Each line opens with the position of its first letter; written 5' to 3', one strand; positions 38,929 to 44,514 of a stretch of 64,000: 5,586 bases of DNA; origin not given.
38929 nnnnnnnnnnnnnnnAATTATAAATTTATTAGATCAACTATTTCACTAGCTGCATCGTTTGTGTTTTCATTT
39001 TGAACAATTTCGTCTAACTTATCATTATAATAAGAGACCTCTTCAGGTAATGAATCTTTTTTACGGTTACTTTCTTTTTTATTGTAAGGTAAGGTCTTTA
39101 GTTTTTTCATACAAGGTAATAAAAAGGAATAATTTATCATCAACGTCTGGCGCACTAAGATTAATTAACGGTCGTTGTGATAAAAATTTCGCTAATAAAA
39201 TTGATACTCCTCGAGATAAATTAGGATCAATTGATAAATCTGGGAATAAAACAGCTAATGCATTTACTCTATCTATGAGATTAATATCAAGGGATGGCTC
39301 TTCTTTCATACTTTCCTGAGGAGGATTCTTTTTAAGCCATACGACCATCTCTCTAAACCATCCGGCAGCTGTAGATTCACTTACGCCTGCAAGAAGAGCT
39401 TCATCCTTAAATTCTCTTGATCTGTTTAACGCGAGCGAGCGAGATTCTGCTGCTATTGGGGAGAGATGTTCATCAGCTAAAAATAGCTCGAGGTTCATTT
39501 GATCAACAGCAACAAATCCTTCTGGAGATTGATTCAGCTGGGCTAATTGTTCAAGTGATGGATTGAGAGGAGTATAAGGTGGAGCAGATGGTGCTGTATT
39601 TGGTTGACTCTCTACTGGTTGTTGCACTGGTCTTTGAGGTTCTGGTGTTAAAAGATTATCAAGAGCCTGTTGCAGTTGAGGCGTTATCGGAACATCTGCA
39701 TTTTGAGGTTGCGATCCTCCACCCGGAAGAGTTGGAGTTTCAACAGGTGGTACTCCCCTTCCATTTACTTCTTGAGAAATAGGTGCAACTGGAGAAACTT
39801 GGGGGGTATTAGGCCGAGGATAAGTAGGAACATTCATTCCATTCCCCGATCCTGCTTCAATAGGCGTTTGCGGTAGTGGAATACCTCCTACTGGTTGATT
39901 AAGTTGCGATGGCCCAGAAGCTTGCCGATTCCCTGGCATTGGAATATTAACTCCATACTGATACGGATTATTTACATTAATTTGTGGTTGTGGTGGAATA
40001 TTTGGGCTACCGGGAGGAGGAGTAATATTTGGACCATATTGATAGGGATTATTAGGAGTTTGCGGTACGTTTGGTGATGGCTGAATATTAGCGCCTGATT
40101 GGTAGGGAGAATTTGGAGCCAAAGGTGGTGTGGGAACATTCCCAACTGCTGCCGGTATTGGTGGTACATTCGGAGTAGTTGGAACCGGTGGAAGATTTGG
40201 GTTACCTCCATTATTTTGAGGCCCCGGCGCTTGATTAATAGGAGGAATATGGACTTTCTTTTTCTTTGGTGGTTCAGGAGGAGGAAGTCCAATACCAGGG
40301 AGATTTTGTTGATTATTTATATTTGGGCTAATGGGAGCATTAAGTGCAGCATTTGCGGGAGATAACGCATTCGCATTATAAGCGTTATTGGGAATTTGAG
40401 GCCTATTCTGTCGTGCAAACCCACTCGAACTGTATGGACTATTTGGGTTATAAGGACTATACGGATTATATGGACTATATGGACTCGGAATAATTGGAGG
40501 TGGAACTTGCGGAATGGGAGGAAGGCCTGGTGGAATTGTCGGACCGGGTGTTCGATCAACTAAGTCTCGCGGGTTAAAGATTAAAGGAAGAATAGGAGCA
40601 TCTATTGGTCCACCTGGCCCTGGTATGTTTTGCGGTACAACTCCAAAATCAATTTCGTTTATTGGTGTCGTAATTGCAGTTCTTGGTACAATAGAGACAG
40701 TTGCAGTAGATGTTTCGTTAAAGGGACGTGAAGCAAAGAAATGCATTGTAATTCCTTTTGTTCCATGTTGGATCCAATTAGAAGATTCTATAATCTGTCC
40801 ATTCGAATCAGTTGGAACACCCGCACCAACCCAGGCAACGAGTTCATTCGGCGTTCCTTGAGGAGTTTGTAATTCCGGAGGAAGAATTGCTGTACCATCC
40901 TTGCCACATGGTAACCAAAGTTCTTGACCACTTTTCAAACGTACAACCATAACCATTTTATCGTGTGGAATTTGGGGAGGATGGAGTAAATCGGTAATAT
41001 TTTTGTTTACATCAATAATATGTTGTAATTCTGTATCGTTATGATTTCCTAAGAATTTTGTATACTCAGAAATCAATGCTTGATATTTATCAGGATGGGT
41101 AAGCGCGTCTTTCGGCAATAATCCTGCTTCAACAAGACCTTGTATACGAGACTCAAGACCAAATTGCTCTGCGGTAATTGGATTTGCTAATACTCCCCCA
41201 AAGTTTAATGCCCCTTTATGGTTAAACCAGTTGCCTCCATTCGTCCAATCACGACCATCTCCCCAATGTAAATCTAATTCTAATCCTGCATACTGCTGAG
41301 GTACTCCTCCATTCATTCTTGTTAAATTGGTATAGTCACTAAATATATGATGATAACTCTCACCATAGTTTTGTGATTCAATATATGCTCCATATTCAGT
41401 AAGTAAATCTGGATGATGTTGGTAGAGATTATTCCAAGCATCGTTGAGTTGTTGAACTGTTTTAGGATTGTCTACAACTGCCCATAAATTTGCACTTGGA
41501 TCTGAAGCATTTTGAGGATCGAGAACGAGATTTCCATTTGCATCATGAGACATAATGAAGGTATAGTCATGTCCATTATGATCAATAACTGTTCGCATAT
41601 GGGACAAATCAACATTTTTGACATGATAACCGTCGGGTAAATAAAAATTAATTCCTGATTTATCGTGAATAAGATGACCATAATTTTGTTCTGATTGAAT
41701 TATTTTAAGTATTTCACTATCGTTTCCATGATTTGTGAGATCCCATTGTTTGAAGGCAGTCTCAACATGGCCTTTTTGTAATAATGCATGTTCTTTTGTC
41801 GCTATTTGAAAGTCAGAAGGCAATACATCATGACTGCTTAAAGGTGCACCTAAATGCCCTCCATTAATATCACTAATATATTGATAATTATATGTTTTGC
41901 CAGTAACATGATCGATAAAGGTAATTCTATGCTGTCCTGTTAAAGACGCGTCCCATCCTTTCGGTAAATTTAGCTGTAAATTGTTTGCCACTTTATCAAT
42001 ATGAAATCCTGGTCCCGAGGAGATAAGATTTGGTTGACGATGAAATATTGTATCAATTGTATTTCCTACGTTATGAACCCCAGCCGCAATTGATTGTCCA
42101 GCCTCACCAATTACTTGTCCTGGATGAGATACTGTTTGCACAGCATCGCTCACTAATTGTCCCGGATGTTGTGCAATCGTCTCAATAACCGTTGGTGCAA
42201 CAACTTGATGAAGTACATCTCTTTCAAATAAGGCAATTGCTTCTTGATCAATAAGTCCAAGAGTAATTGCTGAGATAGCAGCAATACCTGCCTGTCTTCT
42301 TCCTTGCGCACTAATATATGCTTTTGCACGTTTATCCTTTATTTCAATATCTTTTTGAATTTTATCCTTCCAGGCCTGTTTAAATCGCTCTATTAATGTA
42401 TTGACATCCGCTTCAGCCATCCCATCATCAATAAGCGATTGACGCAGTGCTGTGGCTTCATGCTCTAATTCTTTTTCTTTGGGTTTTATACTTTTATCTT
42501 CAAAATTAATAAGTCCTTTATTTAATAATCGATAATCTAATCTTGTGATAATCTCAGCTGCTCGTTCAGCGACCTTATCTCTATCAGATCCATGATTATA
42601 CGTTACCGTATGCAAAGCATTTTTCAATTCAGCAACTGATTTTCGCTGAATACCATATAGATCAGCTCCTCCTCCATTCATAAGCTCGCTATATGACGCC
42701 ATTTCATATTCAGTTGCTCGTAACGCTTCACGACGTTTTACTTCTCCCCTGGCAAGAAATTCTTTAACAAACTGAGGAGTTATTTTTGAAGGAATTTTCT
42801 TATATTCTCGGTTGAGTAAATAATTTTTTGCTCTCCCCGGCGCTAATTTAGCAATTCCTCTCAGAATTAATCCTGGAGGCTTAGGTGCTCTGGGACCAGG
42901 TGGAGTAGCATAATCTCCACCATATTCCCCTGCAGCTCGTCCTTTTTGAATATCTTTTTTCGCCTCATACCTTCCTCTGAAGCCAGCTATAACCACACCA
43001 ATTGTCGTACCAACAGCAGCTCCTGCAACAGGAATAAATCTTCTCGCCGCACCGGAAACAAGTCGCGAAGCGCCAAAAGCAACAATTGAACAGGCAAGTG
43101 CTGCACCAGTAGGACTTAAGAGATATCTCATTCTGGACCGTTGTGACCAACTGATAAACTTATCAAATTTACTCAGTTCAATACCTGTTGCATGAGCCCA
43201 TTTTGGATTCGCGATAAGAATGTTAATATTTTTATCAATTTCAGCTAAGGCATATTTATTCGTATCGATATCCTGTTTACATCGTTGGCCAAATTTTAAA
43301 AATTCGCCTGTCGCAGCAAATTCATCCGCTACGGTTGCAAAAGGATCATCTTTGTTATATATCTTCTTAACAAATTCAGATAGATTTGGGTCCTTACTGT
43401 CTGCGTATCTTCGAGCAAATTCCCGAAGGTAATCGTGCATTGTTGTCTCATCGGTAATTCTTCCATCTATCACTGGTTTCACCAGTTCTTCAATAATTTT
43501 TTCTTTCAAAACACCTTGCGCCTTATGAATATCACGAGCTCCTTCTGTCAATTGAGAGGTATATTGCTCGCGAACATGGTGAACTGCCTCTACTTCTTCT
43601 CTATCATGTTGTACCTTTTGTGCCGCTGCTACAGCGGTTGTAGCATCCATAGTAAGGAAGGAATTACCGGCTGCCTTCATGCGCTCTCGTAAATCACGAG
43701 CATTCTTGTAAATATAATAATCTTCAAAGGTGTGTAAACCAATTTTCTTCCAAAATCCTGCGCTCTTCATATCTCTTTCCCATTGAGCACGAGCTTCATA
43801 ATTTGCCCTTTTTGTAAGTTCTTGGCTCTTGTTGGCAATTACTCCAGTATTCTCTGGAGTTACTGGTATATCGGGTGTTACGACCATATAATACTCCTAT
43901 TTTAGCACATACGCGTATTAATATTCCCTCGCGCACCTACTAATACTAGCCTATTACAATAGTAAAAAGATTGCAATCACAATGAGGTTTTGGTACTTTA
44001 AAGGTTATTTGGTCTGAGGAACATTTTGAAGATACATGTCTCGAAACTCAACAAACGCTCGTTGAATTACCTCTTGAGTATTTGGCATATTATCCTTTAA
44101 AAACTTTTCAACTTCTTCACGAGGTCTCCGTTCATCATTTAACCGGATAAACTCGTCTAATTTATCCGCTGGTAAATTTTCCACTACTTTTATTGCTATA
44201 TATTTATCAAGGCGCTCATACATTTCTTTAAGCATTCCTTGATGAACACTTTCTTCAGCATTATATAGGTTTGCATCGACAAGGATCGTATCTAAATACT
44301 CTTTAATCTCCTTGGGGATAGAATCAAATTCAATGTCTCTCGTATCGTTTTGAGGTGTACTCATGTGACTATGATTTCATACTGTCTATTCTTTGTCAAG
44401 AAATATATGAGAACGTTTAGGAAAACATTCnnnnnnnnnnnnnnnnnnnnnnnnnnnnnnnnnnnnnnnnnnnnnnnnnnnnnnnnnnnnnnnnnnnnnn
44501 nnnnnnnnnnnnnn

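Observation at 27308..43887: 16.6-kb block of five giant or mosaic proteins with eukaryote-effector-like enzyme domains and no housekeeping assignment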

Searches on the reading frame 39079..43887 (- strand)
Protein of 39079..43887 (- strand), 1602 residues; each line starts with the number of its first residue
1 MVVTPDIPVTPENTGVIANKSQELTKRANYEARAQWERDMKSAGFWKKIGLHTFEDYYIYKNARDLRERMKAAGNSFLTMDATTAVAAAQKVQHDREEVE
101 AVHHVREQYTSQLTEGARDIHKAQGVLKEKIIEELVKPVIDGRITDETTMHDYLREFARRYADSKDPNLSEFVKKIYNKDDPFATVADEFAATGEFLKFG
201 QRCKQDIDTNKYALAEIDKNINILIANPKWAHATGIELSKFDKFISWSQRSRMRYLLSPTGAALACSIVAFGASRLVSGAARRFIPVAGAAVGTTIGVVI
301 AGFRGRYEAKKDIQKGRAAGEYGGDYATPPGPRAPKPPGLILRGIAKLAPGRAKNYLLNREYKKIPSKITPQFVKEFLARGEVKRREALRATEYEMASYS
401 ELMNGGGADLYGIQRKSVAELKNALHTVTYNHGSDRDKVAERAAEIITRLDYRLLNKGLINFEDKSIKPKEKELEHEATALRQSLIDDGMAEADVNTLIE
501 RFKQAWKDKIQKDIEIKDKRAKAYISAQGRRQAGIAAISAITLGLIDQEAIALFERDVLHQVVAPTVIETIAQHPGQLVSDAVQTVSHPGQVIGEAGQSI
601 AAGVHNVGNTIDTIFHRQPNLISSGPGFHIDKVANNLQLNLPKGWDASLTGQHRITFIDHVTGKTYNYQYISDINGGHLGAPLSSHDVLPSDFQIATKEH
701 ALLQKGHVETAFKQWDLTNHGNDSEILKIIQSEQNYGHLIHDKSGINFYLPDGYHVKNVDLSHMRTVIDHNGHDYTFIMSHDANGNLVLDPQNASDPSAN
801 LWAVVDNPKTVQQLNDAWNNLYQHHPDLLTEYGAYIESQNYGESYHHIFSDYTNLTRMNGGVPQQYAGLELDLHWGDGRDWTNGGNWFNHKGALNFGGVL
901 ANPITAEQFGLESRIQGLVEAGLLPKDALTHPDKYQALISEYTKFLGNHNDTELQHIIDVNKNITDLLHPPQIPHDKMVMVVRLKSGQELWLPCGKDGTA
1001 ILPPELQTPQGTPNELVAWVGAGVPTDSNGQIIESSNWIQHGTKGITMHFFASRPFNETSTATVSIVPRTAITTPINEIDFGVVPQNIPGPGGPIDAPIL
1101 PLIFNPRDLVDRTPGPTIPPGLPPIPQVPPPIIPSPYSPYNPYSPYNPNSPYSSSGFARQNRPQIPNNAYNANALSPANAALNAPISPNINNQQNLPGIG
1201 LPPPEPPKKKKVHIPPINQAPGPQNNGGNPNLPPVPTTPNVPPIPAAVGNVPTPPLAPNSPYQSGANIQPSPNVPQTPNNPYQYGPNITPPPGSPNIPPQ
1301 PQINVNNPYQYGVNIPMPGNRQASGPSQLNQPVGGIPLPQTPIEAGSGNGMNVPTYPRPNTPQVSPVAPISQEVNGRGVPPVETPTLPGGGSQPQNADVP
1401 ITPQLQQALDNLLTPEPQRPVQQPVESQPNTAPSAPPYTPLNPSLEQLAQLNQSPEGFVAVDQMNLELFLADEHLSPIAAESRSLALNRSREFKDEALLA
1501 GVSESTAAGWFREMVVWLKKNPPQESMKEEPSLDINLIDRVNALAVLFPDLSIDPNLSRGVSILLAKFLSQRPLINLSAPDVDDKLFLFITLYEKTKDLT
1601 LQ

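Call 5: search_protein_families(library=pfam, proteins=[window:39079-43887:-], max_evalue=0.1)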
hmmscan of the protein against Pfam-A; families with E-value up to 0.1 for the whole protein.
window:39079-43887:- (1602 aa): 1 family
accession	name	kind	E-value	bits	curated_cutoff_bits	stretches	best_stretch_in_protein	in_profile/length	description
PF00873.25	ACR_tran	-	0.068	11.3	28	1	432-592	678-829/1021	AcrB/AcrD/AcrF family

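Call 11: search_protein_families(library=ncbifam, proteins=[window:39079-43887:-], max_evalue=0.1)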
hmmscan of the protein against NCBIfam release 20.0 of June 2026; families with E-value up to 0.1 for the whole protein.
window:39079-43887:- (1602 aa): 1 family
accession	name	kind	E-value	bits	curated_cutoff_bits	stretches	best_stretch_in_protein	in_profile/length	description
NF049950.1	IsopEpoxGlthnTfaseIsoI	equivalog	0.0032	17.1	300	0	100-176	69-145/238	iIsoprene-epoxide--glutathione S-transferase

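Call 86: search_protein_families(library=padloc, proteins=[window:39079-43887:-], max_evalue=0.01)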
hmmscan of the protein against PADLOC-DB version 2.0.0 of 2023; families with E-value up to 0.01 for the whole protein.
window:39079-43887:- (1602 aa): 0 families

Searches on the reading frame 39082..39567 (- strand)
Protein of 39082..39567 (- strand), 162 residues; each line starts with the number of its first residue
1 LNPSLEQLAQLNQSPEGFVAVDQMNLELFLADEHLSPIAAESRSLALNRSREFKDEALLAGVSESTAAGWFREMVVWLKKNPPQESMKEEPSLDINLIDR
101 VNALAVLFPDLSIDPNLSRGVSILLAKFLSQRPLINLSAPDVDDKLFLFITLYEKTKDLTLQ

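Call 98: search_protein_families(library=pfam, proteins=[window:39082-39567:-], max_evalue=1)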
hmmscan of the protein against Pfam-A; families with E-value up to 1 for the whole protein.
seq(162 aa): 1 family
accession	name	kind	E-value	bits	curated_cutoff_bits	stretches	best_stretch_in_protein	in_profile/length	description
PF13613.12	HTH_Tnp_4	-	0.16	12.1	27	1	61-82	30-51/53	Helix-turn-helix of DDE superfamily endonuclease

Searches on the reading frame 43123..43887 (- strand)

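Call 98: search_protein_families(library=pfam, proteins=[window:43123-43887:-], max_evalue=1)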
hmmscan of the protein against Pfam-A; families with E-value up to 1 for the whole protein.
seq(255 aa): 1 family
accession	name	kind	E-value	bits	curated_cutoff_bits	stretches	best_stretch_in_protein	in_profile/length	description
PF08641.17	Mis14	-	0.064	14.1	24.9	0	139-179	8-48/133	Kinetochore protein Mis14 like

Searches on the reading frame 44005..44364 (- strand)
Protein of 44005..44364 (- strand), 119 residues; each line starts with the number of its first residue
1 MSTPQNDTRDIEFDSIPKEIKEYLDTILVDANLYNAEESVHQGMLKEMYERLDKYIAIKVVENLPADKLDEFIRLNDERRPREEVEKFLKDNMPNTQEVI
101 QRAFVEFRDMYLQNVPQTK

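Call 8: search_protein_families(library=pfam, proteins=[window:44005-44364:-], max_evalue=0.001)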
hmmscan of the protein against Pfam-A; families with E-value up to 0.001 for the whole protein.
window:44005-44364:- (119 aa): 1 family
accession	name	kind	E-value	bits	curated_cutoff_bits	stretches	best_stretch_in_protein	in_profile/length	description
PF18908.5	DUF5663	-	9.7e-09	36.1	23.7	1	40-108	14-81/84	Protein of unknown function (DUF5663)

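Call 86: search_protein_families(library=padloc, proteins=[window:44005-44364:-], max_evalue=0.01)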
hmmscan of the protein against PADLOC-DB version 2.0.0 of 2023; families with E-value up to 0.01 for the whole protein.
window:44005-44364:- (119 aa): 0 families
